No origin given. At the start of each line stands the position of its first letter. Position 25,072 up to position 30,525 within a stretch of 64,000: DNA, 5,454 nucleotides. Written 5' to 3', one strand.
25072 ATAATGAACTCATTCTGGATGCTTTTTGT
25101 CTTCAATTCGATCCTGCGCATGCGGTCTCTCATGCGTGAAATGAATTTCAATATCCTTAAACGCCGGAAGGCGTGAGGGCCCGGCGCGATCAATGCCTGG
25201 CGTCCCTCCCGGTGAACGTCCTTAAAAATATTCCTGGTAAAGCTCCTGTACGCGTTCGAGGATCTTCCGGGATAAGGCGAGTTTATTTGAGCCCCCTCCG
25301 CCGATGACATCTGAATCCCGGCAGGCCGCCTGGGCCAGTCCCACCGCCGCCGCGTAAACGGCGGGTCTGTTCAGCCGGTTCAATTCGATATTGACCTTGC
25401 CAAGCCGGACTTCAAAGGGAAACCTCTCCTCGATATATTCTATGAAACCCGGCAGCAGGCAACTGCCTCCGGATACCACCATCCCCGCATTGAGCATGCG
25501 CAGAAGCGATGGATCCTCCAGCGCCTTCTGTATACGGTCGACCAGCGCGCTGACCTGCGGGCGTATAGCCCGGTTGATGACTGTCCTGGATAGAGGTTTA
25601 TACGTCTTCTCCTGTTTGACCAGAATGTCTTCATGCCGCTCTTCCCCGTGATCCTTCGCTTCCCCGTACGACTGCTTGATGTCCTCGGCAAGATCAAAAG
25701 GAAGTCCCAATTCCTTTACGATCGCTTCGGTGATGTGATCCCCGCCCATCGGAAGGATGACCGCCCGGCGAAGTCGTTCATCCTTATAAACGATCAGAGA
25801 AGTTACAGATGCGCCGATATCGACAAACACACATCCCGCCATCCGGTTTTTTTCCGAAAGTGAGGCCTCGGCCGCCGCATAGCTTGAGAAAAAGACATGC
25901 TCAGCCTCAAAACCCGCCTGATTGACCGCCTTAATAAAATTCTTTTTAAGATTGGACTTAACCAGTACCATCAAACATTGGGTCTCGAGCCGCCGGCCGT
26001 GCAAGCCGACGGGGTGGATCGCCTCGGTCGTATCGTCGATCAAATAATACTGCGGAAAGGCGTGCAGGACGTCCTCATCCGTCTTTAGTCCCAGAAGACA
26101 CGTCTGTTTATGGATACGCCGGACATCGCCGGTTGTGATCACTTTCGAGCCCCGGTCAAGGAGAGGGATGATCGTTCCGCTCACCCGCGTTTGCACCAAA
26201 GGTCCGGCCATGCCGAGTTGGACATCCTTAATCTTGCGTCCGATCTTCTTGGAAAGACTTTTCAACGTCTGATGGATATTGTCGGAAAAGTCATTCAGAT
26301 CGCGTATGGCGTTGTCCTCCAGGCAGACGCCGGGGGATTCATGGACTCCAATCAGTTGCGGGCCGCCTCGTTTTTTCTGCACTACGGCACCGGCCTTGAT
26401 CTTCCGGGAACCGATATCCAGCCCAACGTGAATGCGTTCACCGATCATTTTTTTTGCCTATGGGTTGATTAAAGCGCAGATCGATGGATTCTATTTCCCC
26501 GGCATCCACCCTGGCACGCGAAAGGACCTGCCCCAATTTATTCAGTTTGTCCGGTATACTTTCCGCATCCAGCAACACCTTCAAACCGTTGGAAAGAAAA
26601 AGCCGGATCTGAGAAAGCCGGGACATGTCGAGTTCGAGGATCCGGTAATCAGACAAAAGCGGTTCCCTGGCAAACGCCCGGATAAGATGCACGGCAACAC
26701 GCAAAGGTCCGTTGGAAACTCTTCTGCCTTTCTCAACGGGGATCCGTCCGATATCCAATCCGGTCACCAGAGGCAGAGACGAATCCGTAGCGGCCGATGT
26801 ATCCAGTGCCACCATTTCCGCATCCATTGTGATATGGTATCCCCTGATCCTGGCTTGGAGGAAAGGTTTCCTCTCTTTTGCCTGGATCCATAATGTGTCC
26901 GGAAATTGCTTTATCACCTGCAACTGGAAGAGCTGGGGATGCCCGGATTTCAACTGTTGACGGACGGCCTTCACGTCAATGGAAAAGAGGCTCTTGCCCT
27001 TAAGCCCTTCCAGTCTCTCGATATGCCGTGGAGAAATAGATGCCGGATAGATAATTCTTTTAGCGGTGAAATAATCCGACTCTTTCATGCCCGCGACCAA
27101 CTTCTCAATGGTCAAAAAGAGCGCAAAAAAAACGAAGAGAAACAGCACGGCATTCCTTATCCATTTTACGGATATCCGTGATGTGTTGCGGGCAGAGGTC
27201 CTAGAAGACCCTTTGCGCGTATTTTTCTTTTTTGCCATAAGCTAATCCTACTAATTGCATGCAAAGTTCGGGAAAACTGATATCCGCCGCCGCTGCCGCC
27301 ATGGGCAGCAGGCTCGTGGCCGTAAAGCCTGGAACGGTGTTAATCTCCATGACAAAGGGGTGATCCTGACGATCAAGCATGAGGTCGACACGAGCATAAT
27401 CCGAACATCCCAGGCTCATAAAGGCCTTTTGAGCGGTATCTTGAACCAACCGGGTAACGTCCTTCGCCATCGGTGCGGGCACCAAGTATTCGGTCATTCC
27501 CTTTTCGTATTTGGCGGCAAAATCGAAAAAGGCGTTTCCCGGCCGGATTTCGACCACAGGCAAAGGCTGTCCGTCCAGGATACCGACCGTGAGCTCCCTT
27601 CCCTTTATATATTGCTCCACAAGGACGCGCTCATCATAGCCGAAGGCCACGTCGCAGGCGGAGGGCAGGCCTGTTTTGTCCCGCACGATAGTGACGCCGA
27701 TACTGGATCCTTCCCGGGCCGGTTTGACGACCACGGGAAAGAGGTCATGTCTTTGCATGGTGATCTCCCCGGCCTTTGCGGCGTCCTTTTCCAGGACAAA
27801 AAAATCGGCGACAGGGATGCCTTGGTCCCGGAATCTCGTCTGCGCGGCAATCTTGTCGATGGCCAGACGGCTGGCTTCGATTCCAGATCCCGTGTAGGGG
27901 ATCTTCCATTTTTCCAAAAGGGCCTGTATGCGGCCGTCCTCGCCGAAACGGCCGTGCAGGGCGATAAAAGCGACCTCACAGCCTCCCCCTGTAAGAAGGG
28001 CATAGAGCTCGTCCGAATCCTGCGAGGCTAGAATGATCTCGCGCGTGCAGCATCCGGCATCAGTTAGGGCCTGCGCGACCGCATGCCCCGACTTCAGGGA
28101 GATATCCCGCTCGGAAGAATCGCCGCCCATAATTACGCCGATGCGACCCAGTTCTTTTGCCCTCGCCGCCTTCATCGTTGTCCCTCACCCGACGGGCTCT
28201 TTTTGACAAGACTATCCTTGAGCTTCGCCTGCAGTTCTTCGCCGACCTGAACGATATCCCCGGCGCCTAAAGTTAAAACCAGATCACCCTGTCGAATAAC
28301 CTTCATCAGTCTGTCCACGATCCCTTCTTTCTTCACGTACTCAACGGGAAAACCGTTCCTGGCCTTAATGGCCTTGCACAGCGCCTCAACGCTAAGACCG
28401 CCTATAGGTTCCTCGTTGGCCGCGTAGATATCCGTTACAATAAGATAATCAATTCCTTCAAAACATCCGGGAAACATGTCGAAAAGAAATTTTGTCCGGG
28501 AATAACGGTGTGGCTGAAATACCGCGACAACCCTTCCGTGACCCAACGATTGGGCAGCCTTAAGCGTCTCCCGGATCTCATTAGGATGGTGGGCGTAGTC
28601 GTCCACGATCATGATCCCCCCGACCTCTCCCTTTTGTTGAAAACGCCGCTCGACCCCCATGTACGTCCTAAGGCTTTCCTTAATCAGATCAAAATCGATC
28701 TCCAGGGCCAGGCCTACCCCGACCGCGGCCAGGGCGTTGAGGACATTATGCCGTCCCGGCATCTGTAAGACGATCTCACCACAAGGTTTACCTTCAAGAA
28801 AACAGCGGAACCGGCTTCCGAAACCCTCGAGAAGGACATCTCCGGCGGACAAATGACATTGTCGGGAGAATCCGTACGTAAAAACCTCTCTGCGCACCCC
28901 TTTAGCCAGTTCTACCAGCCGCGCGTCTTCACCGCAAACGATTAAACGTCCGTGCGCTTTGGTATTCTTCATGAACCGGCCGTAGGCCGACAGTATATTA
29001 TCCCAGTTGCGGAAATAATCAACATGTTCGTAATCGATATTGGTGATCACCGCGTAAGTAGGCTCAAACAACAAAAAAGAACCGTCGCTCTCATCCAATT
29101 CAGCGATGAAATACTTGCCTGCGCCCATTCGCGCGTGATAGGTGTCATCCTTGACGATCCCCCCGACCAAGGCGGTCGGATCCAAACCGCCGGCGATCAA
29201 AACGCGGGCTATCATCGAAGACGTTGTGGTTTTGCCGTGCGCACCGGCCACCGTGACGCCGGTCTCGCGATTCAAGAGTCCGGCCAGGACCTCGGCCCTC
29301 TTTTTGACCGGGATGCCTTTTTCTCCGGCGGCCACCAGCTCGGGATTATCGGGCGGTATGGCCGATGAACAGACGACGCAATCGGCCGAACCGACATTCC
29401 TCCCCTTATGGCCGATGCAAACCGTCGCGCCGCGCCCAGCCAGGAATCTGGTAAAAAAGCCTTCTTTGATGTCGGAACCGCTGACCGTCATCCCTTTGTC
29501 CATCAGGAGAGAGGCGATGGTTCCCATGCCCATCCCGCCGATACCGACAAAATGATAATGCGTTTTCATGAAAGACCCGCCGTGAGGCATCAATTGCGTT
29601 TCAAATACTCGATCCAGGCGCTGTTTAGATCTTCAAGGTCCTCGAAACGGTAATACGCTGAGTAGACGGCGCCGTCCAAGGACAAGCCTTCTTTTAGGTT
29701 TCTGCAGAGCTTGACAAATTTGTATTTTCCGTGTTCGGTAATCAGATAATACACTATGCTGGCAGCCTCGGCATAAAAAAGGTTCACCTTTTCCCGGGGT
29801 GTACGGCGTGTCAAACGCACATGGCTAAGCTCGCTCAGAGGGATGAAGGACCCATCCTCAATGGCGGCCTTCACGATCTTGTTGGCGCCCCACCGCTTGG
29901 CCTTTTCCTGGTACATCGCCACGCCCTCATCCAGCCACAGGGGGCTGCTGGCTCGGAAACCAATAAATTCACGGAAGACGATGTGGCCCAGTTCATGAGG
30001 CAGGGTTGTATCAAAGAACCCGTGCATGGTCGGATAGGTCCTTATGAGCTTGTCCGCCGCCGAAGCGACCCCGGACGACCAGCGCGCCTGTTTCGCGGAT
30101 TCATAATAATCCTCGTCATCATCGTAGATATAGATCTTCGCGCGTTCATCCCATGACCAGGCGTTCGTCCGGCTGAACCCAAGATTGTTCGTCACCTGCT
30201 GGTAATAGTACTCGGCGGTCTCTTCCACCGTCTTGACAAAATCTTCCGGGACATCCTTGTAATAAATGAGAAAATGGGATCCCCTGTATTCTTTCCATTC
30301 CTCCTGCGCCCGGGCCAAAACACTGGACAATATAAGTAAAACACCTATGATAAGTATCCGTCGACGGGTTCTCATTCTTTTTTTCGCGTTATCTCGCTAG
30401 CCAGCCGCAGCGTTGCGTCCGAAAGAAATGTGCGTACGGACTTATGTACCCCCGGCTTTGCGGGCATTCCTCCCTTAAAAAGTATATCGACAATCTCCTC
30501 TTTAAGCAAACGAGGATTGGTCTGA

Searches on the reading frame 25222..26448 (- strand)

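Call 81: search_protein_families(library=pfam, proteins=[window:25222-26448:-], max_evalue=0.00001)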
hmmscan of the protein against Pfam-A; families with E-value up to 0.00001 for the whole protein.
window:25222-26448:- (408 aa): 4 families
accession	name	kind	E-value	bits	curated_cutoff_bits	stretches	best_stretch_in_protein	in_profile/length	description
PF14450.12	FtsA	-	2.3e-21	76.9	31.8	1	207-370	1-127/127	Cell division protein FtsA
PF02491.25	SHS2_FTSA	-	6.5e-12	46.1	25.4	1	100-161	16-78/79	SHS2 domain inserted in FTSA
PF11104.14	PilM_2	-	2.6e-11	43.5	27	1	171-262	141-238/340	Type IV pilus assembly protein PilM;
PF06723.19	MreB_Mbl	-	7.3e-11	41.9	27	1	171-350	112-304/327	MreB/Mbl protein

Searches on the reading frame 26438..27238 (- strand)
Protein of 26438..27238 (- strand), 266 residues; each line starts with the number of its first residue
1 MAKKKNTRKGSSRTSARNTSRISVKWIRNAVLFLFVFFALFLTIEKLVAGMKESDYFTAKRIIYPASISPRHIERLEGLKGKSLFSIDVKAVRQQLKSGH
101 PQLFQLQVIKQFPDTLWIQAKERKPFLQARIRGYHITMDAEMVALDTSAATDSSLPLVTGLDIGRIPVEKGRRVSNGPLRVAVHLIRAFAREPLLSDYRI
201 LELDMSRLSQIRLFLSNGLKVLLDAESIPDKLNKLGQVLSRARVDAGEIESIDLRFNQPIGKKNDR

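Call 81: search_protein_families(library=pfam, proteins=[window:26438-27238:-], max_evalue=0.00001)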
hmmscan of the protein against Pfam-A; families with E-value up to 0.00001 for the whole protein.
window:26438-27238:- (266 aa): 2 families
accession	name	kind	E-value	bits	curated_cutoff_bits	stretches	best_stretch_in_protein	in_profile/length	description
PF03799.20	FtsQ_DivIB_C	-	1.5e-07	32.7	21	1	138-255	12-114/114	Cell division protein FtsQ/DivIB, C-terminal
PF08478.15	POTRA_1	-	2.5e-06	28.1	23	1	76-123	23-69/69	POTRA domain, FtsQ-type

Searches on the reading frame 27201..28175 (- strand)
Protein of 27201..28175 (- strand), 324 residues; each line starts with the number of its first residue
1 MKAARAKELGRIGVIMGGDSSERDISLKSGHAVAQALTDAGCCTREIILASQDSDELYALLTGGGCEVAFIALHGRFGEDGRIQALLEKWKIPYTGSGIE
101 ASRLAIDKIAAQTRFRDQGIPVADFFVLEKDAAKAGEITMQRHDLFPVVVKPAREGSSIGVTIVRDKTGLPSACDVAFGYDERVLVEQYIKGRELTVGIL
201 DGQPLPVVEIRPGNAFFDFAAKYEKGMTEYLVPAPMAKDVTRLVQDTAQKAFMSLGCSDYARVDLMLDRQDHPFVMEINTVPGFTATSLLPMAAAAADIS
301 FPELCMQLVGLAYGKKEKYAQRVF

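Call 81: search_protein_families(library=pfam, proteins=[window:27201-28175:-], max_evalue=0.00001)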
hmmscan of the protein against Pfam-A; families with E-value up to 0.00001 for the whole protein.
window:27201-28175:- (324 aa): 5 families
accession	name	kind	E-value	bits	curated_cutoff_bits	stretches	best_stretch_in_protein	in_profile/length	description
PF07478.18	Dala_Dala_lig_C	-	9.8e-56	188.9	24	1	116-309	3-203/204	D-ala D-ala ligase C-terminus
PF01820.27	Dala_Dala_lig_N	-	3.6e-19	69.9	34.6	2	66-97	90-121/121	D-ala D-ala ligase N-terminus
PF02655.19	ATP-grasp_3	-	1.8e-07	31.8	23.2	1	107-280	3-155/160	ATP-grasp domain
PF02786.22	CPSase_L_D2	-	7.2e-06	26.1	19.8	0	107-280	1-178/211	Carbamoyl-phosphate synthase L chain, ATP binding domain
PF02222.28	ATP-grasp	-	9.8e-06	25.8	27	0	115-263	3-145/179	ATP-grasp domain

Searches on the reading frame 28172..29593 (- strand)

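Call 81: search_protein_families(library=pfam, proteins=[window:28172-29593:-], max_evalue=0.00001)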
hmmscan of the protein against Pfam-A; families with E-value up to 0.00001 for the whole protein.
window:28172-29593:- (473 aa): 3 families
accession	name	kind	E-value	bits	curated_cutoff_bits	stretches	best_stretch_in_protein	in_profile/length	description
PF01225.30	Mur_ligase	-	1.6e-26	93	21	1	12-109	1-93/95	Mur ligase family, catalytic domain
PF08245.18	Mur_ligase_M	-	3.2e-25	89.7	24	1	115-293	1-199/200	Mur ligase middle domain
PF02875.26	Mur_ligase_C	-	7.4e-20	72.5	28.4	1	316-445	1-127/127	Mur ligase, glutamate ligase domain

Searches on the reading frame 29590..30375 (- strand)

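Call 81: search_protein_families(library=pfam, proteins=[window:29590-30375:-], max_evalue=0.00001)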
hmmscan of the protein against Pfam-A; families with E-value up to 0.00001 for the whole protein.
window:29590-30375:- (261 aa): 1 family
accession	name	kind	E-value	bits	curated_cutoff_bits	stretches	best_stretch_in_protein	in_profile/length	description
PF13485.12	Peptidase_MA_2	-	1.4e-18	67.9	32.4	1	79-259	21-200/201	Peptidase MA superfamily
